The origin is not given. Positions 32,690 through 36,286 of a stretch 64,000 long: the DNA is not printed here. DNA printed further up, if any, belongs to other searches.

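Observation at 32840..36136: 1098-aa OmpA-anchored surface protein built from C-x2-G-Y/F-x6-C modules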

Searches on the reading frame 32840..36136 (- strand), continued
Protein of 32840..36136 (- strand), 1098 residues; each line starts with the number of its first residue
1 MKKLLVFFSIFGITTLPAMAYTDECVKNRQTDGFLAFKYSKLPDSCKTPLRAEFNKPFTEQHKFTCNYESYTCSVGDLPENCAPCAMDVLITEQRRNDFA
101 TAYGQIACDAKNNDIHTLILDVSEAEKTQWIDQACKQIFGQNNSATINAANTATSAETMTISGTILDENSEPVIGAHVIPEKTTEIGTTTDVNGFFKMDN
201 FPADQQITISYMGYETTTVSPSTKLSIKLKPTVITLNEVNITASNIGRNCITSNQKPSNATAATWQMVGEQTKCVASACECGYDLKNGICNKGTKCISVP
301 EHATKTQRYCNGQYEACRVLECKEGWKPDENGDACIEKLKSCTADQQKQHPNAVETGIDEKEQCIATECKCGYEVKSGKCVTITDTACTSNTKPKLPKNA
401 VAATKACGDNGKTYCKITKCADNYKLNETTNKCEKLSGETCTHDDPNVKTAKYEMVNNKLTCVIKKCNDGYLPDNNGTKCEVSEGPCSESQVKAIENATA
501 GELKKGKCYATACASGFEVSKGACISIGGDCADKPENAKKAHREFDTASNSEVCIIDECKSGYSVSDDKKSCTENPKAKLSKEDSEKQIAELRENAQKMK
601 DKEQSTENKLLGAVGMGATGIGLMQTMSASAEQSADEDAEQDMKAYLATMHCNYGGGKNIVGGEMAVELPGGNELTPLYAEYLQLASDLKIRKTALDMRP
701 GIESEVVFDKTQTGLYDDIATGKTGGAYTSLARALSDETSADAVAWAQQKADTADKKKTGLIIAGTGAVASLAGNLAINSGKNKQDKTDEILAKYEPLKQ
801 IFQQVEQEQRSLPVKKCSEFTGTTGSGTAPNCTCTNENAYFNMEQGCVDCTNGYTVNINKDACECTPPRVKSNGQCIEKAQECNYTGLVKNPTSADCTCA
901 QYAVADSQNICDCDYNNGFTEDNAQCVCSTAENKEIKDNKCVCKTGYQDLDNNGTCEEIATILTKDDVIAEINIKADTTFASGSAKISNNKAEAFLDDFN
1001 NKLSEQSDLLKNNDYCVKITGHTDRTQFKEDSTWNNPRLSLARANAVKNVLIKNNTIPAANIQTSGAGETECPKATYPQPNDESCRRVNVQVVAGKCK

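Call 8: find_homologous_proteins(query=window:32840-36136:-)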
Query window:32840-36136:- (1098 aa): 107 proteins with E <= 0.001 among 6877 candidates.
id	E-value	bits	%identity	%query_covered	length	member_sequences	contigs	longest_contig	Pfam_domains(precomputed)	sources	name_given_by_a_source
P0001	0.0e+0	2496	100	100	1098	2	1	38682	PF00691.26,PF13715.13,PF13620.13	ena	-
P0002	0.0e+0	1797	75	100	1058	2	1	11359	PF00691.26,PF13715.13,PF13620.13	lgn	-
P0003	2.3e-241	822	44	60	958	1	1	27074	PF00691.26,PF13715.13,PF13620.13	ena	-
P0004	7.7e-229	781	43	60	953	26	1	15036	PF00691.26,PF13715.13,PF13620.13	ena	-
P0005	1.9e-222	760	44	75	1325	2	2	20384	PF00691.26,PF13715.13,PF13620.13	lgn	-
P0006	4.0e-220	752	41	98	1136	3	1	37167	PF00691.26,PF13715.13,PF13620.13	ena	-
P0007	5.2e-218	745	44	86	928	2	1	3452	PF00691.26,PF13715.13,PF13620.13,PF21671.3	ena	-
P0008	5.4e-218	745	44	85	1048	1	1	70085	PF00691.26,PF12662.14,PF13715.13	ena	-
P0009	1.2e-216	740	44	85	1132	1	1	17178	PF00691.26,PF12662.14,PF13620.13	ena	-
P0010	2.3e-215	736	42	86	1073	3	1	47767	PF00691.26,PF13715.13,PF13620.13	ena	-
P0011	1.5e-212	727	41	45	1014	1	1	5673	PF00691.26,PF13715.13,PF13620.13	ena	-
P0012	5.1e-202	692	38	70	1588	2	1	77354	PF00691.26,PF13715.13,PF13620.13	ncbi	-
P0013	1.1e-199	684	42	47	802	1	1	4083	PF13715.13,PF13620.13,PF21671.3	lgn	-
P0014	6.2e-199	682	43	83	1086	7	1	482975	PF00691.26,PF13715.13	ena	-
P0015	9.3e-199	681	39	63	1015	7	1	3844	PF00691.26,PF13715.13,PF13620.13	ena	-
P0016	1.5e-196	674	40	96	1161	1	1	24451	PF00691.26,PF13715.13,PF13620.13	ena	-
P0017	3.1e-191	656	45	64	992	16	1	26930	PF00691.26,PF13715.13,PF13620.13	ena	-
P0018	5.9e-189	649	42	72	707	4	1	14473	PF13715.13,PF13620.13,PF21671.3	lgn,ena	-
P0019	7.0e-186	638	41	45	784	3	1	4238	PF13715.13,PF13620.13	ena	-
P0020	1.8e-179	617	48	59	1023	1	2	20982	PF00691.26,PF13715.13,PF13620.13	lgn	-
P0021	3.7e-178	613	44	59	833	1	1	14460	PF00691.26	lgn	-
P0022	5.4e-177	609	48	61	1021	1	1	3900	PF00691.26,PF13715.13,PF13620.13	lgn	-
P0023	6.3e-177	609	39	45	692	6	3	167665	PF13715.13,PF13620.13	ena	-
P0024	1.5e-176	608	49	59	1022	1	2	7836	PF00691.26,PF13715.13,PF13620.13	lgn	-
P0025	1.2e-175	605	41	57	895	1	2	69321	PF00691.26,PF13715.13,PF13620.13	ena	-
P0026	4.0e-175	603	36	69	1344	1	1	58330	PF00691.26,PF21671.3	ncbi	-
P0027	6.2e-175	602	47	60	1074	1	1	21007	PF00691.26,PF13715.13,PF13620.13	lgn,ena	-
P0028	7.2e-175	602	47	61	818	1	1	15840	PF00691.26,PF13715.13,PF13620.13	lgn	-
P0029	4.7e-174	599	38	45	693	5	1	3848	PF13715.13,PF13620.13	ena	-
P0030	4.8e-174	599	46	61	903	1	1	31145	PF00691.26,PF13715.13,PF13620.13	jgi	-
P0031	1.7e-172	594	47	61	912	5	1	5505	PF00691.26,PF13715.13,PF13620.13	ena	-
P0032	2.6e-172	594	38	86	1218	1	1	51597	PF00691.26,PF13715.13,PF13620.13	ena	-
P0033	2.2e-171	591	45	59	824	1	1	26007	PF00691.26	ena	-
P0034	3.0e-171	590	45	59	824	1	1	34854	PF00691.26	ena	-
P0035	5.9e-171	589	42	53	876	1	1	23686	PF00691.26,PF13715.13,PF13620.13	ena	-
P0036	1.8e-169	584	39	86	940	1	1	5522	PF00691.26,PF13715.13,PF13620.13,PF21671.3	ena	-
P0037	7.1e-169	582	39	86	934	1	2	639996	PF00691.26,PF13715.13,PF13620.13,PF21671.3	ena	-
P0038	1.0e-167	578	39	86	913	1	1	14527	PF00691.26,PF13715.13,PF13620.13,PF21671.3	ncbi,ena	-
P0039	1.2e-167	578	37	85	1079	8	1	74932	PF00691.26,PF13715.13,PF13620.13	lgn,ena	-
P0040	1.3e-167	578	42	65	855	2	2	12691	PF00691.26,PF13715.13,PF13620.13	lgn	-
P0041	5.1e-166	573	40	74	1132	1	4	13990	PF00691.26,PF13715.13,PF13620.13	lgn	-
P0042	7.4e-159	549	41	57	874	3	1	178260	PF00691.26,PF13715.13,PF13620.13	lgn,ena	-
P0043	5.5e-158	546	42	63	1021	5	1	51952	PF00691.26,PF13715.13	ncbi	-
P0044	8.4e-158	546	42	56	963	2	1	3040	PF00691.26,PF13715.13,PF13620.13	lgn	-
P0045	8.9e-158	545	41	57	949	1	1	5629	PF00691.26,PF13715.13,PF13620.13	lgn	-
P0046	9.2e-157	542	39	53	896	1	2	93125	PF00691.26,PF13715.13,PF13620.13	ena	-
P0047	2.5e-155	537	49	48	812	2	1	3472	PF13715.13,PF13620.13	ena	-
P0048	6.6e-155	536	42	64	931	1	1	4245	PF00691.26,PF13715.13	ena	-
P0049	1.7e-148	515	43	60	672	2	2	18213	PF13715.13,PF13620.13,PF21671.3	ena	-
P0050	2.2e-148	514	41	58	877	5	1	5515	PF00691.26,PF13715.13,PF13620.13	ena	-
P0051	1.1e-147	512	56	36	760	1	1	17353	PF00691.26,PF13715.13,PF13620.13,PF21671.3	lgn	-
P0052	1.3e-147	512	43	60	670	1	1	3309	PF13715.13,PF13620.13,PF21671.3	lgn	-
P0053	4.3e-146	507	44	58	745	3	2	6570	PF00691.26,PF13715.13,PF13620.13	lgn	-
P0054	6.3e-146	506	56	37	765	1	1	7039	PF00691.26,PF13715.13,PF13620.13,PF21671.3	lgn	-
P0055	7.7e-146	506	57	36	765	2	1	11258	PF00691.26,PF13715.13,PF13620.13,PF21671.3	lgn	-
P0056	1.3e-144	502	56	36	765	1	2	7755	PF00691.26,PF13715.13,PF13620.13,PF21671.3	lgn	-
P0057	2.5e-144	501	56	36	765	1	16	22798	PF00691.26,PF13715.13,PF13620.13,PF21671.3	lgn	-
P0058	3.2e-144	501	57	36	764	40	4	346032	PF13715.13,PF13620.13,PF21671.3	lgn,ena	-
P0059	4.9e-144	500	60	34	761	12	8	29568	PF13715.13,PF13620.13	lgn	-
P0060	8.0e-144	499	53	39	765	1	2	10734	PF00691.26,PF13715.13,PF13620.13,PF21671.3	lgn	-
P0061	2.6e-141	491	42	59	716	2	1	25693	PF00691.26,PF13715.13,PF13620.13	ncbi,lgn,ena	-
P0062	2.8e-141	491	54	37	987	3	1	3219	PF00691.26,PF13715.13,PF13620.13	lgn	-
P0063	3.2e-141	491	56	36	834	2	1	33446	PF13715.13,PF13620.13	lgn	-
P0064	1.5e-140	488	53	40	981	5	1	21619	PF00691.26,PF13715.13,PF13620.13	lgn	-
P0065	4.3e-140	487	56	34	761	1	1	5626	PF00691.26,PF13715.13,PF13620.13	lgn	-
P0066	7.6e-139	483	35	83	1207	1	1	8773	PF00691.26,PF13715.13,PF13620.13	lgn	-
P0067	3.2e-137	477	54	37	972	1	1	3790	PF00691.26,PF13715.13,PF13620.13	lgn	-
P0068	3.4e-137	477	49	45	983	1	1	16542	PF00691.26,PF13715.13,PF13620.13,PF21671.3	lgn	-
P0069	4.3e-137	477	37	63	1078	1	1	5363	PF13715.13,PF13620.13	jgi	-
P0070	1.7e-136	475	45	57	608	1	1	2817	PF13715.13,PF21671.3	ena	-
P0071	5.6e-135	470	34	87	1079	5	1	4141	PF13715.13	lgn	-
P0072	2.2e-134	468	56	37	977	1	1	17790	PF00691.26,PF13715.13,PF13620.13,PF21671.3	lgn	-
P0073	1.2e-133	466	40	70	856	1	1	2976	PF00691.26,PF13715.13,PF13620.13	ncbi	-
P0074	3.4e-133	464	35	87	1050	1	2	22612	PF13715.13,PF13620.13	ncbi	-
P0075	2.0e-132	462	39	60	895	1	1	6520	PF00691.26,PF13715.13,PF13620.13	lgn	-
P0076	4.9e-132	460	41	57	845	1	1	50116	PF00691.26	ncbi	-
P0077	5.2e-131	457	40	57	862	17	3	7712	PF00691.26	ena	-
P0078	1.7e-130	455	50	36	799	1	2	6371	PF13715.13,PF13620.13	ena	-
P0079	1.6e-128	449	40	57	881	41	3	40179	PF00691.26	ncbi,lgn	-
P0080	6.6e-126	440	36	72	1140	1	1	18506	PF13715.13,PF13620.13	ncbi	ncbi:MAG: carboxypeptidase-like regulatory domain-containing protein [Candidatus Enterousia sp.]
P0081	2.8e-125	438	39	57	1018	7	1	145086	PF00691.26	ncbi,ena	-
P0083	2.4e-123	431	50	35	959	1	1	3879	PF13715.13,PF13620.13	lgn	-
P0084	3.0e-123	431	34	85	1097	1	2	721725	PF13715.13,PF13620.13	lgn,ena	-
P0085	4.4e-123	431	40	67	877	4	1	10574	PF00691.26,PF13715.13,PF13620.13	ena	-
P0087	6.9e-113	397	46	41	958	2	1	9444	PF13715.13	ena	-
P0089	1.5e-109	386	43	34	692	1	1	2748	PF13715.13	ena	-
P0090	6.2e-100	354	43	41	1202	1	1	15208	PF00691.26,PF13715.13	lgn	-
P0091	4.0e-91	325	43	43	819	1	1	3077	PF13715.13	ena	-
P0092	7.4e-69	251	61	20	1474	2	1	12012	-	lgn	-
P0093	2.3e-60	223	34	40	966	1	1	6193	PF00015.27,PF00672.31,PF13715.13,PF18947.6,PF21671.3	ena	-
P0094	9.6e-8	49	38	11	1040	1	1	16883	PF13715.13,PF07715.21,PF13620.13,PF00593.31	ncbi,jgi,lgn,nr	ncbi:MAG: TonB-dependent receptor [Mediterranea sp.]|jgi:TonB-linked SusC/RagA family outer membrane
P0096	6.3e-6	43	43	9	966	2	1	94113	PF13715.13,PF07715.21,PF13620.13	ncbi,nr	ncbi:SusC/RagA family TonB-linked outer membrane protein [Bacteroidia bacterium]|nr:SusC/RagA family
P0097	1.5e-5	41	48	8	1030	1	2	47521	PF13715.13,PF07715.21,PF13620.13,PF00593.31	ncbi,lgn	-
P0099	3.2e-5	40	40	8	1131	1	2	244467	PF13715.13,PF07715.21,PF07660.20,PF13620.13,PF00593.31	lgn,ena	-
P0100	5.6e-5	40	38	9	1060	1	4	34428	PF13715.13,PF07715.21,PF13620.13,PF00593.31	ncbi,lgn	ncbi:MAG: SusC/RagA family TonB-linked outer membrane protein [Bacteroides sp.]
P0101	8.6e-5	39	67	2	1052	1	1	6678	PF13715.13,PF07715.21,PF13620.13,PF00593.31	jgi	-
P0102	9.0e-5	39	38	9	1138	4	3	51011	PF13715.13,PF07715.21,PF07660.20,PF13620.13,PF00593.31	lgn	-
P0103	9.4e-5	39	34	9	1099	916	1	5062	PF13715.13,PF07715.21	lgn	-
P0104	1.2e-4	38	44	7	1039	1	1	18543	PF13715.13,PF07715.21,PF13620.13,PF00593.31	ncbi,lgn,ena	-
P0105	2.0e-4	38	37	8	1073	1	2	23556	PF13715.13,PF07715.21,PF13620.13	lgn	-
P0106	6.9e-4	36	40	8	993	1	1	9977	PF13715.13,PF07715.21,PF13620.13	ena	-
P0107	7.1e-4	36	30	14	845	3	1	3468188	PF13715.13,PF07715.21,PF13620.13,PF00593.31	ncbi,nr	ncbi:TonB-dependent receptor [Olleya aquimaris]|nr:TonB-dependent receptor [Olleya aquimaris]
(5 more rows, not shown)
